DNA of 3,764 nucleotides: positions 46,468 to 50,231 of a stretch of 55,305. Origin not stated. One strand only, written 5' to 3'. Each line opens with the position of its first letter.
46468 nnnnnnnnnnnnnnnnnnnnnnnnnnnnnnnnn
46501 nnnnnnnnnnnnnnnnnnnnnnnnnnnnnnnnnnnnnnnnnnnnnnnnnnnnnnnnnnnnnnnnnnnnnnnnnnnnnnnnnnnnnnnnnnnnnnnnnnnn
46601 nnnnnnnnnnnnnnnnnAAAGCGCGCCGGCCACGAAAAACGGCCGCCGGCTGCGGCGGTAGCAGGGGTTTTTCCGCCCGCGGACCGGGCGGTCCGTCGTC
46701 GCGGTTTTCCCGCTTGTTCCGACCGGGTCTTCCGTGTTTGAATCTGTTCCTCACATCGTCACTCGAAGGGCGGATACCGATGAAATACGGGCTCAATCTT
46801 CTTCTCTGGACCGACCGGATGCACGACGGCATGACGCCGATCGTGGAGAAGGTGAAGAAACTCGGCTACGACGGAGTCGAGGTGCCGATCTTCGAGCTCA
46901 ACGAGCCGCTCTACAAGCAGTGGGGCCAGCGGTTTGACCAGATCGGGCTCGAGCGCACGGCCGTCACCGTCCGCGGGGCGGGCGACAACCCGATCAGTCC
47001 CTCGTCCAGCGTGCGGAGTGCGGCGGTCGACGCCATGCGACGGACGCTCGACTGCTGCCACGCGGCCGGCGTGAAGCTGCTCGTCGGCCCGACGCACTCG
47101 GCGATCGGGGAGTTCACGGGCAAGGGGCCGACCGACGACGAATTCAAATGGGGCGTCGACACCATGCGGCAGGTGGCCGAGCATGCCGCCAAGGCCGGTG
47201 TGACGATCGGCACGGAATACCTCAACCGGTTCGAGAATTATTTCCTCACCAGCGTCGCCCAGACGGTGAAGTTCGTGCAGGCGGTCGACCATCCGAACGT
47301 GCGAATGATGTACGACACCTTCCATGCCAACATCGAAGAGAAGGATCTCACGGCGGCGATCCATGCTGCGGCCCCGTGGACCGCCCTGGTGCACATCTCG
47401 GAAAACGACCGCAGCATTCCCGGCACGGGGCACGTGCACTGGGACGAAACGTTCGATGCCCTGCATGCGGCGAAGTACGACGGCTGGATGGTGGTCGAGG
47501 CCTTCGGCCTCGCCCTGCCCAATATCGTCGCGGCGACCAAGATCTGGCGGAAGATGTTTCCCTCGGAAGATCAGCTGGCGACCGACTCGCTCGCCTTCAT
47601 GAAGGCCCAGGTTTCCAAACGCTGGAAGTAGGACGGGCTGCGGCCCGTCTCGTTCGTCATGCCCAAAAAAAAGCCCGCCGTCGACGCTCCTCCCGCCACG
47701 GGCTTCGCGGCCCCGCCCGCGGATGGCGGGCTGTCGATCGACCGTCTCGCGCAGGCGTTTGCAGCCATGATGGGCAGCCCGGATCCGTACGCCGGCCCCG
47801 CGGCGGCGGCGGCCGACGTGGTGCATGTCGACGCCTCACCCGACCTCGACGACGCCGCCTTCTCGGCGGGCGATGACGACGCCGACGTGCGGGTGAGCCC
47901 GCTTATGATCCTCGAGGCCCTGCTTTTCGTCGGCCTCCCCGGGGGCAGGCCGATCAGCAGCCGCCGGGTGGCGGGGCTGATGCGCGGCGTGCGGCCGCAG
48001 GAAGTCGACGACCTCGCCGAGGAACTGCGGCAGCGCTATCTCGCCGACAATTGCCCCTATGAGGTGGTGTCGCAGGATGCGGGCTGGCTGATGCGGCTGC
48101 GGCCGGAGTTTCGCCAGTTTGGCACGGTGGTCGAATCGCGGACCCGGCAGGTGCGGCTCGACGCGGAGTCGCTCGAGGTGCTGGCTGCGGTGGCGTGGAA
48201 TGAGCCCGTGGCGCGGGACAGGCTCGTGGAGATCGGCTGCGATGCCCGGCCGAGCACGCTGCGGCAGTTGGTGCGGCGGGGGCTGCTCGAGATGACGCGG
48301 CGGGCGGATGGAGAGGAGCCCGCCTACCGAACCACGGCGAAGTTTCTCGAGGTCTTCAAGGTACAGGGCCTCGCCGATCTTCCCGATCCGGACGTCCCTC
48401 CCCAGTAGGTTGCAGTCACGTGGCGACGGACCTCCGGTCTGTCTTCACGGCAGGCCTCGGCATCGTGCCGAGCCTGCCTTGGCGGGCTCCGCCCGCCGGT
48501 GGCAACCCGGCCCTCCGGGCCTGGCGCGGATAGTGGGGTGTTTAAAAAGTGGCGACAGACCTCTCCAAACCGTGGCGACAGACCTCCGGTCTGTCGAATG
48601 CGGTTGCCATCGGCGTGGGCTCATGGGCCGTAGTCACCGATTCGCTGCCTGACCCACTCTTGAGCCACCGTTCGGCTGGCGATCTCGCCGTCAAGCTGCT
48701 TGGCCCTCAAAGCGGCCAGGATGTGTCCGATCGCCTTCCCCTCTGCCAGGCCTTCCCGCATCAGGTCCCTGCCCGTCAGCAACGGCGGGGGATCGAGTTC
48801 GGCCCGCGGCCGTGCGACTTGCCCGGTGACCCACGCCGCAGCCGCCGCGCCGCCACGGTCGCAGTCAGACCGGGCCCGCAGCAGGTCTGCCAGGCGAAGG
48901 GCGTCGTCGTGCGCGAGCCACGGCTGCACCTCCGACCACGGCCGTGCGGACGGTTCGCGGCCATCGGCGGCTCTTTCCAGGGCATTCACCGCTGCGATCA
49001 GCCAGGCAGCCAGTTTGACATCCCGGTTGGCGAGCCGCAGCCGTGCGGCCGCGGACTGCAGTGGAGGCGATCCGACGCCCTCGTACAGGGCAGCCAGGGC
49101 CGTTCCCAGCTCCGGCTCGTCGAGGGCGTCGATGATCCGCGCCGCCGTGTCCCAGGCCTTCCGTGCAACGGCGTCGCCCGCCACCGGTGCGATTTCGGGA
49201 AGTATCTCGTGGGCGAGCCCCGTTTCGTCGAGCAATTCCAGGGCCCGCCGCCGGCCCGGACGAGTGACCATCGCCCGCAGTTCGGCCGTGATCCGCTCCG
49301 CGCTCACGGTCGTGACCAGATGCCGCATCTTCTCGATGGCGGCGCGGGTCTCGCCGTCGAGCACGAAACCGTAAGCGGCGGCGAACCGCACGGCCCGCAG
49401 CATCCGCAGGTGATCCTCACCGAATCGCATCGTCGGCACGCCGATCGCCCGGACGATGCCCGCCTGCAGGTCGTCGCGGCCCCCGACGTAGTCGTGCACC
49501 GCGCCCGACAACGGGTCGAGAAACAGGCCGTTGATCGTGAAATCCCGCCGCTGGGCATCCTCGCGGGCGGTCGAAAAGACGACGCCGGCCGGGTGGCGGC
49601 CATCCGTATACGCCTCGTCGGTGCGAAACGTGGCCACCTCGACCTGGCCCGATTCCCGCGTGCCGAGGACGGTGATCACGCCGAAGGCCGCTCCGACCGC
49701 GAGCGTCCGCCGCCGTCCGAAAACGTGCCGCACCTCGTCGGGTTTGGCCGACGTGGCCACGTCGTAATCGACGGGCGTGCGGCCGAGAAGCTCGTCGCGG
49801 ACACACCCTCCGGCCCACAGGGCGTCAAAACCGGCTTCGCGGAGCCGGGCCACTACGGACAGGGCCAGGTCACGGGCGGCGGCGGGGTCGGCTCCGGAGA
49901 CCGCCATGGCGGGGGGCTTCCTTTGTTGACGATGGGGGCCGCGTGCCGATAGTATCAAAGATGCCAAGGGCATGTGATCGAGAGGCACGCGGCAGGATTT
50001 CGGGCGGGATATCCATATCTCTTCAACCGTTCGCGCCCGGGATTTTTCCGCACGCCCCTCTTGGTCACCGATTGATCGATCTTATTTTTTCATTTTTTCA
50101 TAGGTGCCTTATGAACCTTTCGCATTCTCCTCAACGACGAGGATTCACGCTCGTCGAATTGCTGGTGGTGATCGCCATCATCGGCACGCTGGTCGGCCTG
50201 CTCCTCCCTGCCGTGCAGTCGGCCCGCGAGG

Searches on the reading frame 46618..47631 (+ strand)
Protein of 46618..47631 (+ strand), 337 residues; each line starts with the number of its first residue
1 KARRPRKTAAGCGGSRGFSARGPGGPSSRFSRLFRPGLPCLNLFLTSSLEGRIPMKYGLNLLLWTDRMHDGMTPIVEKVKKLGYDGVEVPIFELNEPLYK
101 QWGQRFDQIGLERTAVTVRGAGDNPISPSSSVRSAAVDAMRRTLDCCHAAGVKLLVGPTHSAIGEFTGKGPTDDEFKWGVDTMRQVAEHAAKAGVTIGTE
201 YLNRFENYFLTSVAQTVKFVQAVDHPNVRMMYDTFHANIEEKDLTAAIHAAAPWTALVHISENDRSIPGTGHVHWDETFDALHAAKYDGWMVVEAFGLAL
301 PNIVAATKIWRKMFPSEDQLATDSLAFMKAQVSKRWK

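Call 51: search_protein_families(library=pfam, proteins=[window:46618-47631:+], max_evalue=0.0001)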
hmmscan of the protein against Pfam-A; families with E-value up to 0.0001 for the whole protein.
window:46618-47631:+ (337 aa): 1 family
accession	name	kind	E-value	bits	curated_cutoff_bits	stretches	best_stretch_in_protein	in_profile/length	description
PF01261.30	AP_endonuc_2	-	4.5e-40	138.4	31.1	1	76-316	1-234/249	Xylose isomerase-like TIM barrel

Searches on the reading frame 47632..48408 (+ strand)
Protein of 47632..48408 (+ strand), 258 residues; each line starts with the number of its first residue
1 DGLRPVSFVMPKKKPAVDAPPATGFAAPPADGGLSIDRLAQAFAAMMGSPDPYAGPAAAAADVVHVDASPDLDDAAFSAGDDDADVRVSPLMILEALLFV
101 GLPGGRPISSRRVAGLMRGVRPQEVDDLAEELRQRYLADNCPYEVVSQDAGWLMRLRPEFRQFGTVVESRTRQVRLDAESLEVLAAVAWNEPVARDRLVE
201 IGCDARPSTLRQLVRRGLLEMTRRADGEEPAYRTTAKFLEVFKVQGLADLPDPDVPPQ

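Call 51: search_protein_families(library=pfam, proteins=[window:47632-48408:+], max_evalue=0.0001)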
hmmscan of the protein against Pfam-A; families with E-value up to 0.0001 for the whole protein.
window:47632-48408:+ (258 aa): 1 family
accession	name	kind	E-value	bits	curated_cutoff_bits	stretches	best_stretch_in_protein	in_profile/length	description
PF04079.22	SMC_ScpB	-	3.1e-26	92.3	27.4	1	93-252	2-159/160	Segregation and condensation complex subunit ScpB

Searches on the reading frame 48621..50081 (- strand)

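Call 51: search_protein_families(library=pfam, proteins=[window:48621-50081:-], max_evalue=0.0001)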
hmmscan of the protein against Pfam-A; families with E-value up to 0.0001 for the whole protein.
window:48621-50081:- (486 aa): 2 families
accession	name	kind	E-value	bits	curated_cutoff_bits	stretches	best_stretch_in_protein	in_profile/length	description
PF01743.26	PolyA_pol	-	5.4e-34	117.7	23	1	90-211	4-126/126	Poly A polymerase head domain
PF12627.12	PolyA_pol_RNAbd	-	8.4e-15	54.7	22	1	238-298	1-61/64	Probable RNA and SrmB- binding site of polymerase A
